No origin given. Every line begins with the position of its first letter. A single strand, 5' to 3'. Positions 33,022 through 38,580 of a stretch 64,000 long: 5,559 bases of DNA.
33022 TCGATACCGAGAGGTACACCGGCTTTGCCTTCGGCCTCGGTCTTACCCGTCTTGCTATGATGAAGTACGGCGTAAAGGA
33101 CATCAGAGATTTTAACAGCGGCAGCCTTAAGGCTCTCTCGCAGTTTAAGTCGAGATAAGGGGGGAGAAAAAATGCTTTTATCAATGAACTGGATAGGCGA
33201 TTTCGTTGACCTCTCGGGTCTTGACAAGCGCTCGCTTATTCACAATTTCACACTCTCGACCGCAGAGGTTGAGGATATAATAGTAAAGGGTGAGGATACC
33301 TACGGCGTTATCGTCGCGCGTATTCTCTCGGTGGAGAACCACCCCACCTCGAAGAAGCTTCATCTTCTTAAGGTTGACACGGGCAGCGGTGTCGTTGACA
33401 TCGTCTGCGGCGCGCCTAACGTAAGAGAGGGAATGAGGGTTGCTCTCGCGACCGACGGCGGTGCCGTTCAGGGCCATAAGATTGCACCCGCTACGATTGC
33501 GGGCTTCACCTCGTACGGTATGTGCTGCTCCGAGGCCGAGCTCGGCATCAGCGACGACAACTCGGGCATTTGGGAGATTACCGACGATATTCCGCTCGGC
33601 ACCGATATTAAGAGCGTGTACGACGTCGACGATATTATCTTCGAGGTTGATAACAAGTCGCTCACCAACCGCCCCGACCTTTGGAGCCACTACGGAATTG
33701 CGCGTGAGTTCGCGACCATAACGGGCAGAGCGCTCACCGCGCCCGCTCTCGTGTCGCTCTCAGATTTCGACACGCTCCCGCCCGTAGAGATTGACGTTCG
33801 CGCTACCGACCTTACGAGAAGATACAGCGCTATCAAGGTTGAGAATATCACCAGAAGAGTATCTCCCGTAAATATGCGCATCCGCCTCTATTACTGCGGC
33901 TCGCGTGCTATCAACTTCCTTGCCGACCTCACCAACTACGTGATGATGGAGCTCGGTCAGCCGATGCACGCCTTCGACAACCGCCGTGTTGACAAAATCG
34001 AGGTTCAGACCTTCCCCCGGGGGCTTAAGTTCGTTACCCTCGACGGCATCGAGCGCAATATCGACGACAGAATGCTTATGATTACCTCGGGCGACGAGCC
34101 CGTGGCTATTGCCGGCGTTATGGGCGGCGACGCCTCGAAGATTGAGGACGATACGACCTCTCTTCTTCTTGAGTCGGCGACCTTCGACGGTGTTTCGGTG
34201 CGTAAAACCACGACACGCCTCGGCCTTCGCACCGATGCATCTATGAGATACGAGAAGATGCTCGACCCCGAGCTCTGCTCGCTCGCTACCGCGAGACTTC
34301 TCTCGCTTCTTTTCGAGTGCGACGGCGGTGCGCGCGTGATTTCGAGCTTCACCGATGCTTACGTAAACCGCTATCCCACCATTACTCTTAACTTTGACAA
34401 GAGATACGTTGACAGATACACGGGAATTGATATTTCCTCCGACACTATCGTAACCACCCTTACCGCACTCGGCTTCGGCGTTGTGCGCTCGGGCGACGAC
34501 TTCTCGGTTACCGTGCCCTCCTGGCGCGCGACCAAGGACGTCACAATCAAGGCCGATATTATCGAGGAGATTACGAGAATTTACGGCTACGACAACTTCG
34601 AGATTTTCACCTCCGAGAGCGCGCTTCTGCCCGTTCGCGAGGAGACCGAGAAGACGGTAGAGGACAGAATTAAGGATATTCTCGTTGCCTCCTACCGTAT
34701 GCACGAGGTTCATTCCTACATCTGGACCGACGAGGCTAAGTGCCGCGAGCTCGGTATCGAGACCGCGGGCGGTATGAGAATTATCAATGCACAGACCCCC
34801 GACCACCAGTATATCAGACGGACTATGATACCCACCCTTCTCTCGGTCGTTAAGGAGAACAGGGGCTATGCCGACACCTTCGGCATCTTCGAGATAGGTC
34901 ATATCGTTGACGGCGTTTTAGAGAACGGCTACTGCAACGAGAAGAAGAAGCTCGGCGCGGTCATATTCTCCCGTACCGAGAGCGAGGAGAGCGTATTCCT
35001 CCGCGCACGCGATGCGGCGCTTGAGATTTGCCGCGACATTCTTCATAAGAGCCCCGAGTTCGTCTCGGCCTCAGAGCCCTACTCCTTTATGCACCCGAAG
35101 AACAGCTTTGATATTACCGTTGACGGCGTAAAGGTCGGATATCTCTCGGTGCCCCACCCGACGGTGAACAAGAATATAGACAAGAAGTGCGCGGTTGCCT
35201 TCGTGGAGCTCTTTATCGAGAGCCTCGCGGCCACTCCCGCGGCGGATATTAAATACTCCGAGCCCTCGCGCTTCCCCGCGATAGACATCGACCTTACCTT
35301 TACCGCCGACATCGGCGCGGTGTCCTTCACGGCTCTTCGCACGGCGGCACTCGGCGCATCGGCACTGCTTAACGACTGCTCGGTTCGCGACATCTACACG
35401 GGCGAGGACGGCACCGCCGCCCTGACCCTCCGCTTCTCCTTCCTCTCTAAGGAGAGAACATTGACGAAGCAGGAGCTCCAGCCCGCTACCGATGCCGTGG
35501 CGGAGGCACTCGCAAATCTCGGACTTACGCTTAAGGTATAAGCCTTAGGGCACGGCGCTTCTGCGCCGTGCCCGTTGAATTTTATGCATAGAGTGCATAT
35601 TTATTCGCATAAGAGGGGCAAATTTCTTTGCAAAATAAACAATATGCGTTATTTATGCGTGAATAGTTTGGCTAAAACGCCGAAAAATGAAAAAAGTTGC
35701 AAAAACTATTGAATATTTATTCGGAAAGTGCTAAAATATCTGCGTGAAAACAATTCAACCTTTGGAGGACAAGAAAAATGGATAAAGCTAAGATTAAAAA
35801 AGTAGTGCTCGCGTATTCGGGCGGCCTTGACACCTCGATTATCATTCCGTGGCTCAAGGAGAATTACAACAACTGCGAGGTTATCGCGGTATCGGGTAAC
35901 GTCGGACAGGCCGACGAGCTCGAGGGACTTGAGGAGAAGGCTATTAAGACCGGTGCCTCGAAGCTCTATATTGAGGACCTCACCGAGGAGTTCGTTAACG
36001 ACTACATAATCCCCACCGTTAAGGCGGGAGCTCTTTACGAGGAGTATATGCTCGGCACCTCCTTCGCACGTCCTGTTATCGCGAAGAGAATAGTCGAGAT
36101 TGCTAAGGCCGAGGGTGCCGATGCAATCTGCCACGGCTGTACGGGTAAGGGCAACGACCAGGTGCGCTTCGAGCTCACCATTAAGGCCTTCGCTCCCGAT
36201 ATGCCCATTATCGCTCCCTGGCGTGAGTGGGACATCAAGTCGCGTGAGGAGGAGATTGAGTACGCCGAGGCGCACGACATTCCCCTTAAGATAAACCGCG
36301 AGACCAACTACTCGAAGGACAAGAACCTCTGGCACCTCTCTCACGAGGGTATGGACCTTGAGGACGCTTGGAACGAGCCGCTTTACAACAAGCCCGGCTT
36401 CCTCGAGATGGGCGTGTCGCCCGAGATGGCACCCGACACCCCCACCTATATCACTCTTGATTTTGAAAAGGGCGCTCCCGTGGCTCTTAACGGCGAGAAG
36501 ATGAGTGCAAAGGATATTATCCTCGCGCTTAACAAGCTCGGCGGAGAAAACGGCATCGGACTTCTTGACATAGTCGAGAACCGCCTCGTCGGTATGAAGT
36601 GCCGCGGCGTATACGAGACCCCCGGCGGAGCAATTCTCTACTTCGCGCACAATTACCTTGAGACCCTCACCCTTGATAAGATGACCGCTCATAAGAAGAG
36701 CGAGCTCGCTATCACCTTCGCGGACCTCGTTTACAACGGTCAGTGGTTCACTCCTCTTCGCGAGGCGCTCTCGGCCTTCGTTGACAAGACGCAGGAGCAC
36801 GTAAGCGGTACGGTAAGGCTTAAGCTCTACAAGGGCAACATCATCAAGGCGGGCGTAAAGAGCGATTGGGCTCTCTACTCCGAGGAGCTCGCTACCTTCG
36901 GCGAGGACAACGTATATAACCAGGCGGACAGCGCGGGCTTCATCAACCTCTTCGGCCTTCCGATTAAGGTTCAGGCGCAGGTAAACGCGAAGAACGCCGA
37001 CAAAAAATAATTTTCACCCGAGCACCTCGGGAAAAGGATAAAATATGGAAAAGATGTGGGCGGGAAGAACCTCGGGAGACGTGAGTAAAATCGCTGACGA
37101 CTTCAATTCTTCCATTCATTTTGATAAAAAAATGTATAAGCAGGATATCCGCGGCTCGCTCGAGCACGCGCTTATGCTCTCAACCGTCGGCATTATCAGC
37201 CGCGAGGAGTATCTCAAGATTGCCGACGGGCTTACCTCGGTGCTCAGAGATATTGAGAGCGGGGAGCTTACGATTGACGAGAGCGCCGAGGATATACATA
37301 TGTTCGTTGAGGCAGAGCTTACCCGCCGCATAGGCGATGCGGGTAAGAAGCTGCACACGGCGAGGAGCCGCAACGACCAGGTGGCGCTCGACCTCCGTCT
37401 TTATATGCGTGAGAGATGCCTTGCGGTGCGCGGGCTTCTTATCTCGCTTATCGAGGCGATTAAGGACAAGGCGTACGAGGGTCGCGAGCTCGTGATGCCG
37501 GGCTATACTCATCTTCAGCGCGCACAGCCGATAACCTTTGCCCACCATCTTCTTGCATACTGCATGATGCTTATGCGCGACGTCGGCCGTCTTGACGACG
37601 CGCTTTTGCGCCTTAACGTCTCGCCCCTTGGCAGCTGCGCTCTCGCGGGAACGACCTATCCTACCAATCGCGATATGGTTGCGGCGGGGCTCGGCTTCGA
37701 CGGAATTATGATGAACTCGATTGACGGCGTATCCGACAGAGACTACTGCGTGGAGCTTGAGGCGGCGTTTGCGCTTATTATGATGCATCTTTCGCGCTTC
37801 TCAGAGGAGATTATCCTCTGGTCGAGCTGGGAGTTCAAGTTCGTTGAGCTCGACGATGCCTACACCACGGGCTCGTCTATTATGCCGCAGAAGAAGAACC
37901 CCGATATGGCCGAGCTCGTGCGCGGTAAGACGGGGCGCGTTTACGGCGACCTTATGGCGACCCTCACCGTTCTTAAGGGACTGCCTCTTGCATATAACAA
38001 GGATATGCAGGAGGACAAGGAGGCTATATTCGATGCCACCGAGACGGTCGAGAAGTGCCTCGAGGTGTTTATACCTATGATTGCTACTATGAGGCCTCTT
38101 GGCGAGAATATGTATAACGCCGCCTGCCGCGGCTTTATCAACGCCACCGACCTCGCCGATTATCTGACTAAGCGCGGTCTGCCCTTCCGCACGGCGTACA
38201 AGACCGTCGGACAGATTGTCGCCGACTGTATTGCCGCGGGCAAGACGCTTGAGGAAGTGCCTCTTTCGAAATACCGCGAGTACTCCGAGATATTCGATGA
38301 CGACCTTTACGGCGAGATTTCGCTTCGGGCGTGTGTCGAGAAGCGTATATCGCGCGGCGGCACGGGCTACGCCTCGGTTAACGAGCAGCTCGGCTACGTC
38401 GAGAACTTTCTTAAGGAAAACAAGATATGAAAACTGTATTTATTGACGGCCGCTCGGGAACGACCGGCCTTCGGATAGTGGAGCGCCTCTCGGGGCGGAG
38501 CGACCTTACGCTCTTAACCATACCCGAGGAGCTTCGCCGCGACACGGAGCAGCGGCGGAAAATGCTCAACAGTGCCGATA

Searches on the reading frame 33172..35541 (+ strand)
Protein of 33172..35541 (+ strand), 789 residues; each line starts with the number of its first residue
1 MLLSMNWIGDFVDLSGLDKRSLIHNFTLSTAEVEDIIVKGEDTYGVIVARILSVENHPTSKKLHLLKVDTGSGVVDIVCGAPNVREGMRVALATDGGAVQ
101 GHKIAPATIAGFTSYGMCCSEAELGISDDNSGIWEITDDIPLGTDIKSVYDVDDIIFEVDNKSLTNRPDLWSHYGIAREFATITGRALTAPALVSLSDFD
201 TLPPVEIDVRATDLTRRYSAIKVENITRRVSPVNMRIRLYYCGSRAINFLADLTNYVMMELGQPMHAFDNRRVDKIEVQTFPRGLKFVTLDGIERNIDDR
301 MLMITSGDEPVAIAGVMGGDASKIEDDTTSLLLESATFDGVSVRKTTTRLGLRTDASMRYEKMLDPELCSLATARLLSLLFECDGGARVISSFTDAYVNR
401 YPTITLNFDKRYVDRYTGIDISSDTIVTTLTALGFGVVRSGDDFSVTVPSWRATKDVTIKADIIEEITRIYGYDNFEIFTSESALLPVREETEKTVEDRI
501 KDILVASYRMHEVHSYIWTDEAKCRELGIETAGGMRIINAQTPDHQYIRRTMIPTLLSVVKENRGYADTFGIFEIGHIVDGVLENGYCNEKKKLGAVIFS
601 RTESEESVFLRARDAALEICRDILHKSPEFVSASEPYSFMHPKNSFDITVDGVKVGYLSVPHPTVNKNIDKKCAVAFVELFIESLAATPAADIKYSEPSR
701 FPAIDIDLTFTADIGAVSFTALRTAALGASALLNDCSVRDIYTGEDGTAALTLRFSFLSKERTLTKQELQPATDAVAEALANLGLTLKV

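Call 10: search_protein_families(library=pfam, proteins=[window:33172-35541:+], max_evalue=0.001)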
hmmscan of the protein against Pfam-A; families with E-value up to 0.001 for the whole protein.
window:33172-35541:+ (789 aa): 5 families
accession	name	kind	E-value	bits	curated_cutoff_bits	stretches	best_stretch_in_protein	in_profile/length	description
PF03483.22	B3_4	-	7.7e-51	172.6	29.3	1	216-382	3-171/174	B3/4 domain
PF17759.6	tRNA_synthFbeta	-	1.1e-22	81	22.4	1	490-680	15-212/214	Phenylalanyl tRNA synthetase beta chain CLM domain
PF03484.21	B5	-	1.3e-20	73.8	28.6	1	407-473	2-67/67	tRNA synthetase B5 domain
PF01588.26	tRNA_bind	-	1.5e-19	70.3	27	1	46-144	1-95/96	Putative tRNA binding domain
PF03147.19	FDX-ACB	-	5.2e-11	43.3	31.1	1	699-786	1-92/94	Ferredoxin-fold anticodon binding domain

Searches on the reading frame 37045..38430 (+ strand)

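Call 10: search_protein_families(library=pfam, proteins=[window:37045-38430:+], max_evalue=0.001)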
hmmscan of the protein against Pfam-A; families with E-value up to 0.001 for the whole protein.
window:37045-38430:+ (461 aa): 2 families
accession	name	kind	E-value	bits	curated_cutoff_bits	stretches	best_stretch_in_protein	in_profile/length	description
PF00206.25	Lyase_1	-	5.4e-75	253.1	27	1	7-301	1-312/312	Lyase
PF14698.11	ASL_C2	-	1.2e-23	83.8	27.3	1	364-432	1-69/69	Argininosuccinate lyase C-terminal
